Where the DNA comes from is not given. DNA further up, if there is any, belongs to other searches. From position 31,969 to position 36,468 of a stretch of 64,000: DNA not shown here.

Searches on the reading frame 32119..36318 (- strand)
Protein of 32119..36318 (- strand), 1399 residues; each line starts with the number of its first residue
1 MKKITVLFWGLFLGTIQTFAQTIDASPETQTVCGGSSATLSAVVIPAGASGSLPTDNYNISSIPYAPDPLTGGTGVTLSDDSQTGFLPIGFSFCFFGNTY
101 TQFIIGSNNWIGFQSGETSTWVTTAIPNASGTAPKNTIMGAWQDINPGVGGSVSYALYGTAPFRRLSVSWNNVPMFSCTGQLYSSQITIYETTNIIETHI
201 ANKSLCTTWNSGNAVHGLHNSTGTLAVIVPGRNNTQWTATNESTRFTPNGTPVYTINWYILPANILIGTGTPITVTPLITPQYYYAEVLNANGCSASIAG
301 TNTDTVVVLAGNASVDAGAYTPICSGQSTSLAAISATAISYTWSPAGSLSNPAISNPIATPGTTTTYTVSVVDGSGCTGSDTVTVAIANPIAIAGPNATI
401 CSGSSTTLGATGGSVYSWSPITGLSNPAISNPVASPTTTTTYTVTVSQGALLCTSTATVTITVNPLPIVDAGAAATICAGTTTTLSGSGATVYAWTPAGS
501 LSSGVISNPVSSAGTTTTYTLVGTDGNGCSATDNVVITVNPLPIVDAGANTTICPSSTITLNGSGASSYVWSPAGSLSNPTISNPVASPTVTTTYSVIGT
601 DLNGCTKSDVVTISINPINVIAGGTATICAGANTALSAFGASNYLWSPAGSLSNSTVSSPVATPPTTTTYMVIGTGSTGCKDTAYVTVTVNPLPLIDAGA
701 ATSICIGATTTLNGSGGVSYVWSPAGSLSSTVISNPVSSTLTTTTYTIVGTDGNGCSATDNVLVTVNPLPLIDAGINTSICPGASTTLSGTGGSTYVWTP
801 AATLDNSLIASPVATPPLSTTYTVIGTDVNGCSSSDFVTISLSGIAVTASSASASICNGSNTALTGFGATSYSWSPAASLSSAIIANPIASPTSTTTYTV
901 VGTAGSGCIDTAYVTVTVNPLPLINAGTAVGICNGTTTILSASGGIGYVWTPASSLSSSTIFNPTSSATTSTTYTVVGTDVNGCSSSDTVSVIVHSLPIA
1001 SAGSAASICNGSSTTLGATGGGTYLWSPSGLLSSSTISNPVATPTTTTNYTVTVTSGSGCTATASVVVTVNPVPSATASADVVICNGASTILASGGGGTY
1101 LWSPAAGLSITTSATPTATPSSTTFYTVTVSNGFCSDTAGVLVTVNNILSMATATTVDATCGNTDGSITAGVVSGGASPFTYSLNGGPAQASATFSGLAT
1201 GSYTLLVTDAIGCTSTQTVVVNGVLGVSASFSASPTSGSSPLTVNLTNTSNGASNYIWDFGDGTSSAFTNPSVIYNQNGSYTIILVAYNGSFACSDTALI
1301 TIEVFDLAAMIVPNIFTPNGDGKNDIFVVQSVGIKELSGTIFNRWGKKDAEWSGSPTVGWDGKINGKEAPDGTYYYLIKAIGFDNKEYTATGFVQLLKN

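Call 3: search_protein_families(library=pfam, proteins=[window:32119-36318:-], max_evalue=0.01)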
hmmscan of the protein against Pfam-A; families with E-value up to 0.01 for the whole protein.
window:32119-36318:- (1399 aa): 5 families
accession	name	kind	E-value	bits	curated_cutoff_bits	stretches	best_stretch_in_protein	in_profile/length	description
PF19081.6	Ig_7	-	4.9e-37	126.5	27.3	5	237-297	11-73/84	Ig-like domain CHU_C associated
PF13585.12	CHU_C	-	5.2e-18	65.4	27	1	1311-1396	2-86/86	CHU_C Type IX secretion signal domain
PF18911.6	PKD_4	-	3.5e-09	37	27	1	1239-1303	18-84/85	PKD domain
PF00801.26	PKD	-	1e-08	35.5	23.5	1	1229-1290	2-68/80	PKD domain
PF22352.2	K319L-like_PKD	-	1.6e-07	31.7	27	0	706-766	9-84/84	K319L-like, PKD domain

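Call 4: search_protein_families(library=ncbifam, proteins=[window:32119-36318:-], max_evalue=0.01)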
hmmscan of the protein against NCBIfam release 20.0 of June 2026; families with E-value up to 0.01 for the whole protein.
window:32119-36318:- (1399 aa): 1 family
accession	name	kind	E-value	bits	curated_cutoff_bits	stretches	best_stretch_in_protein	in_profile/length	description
TIGR04131.1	Bac_Flav_CTERM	domain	1.3e-13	50.9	35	1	1312-1382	3-73/85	T9SS type B sorting domain-containing protein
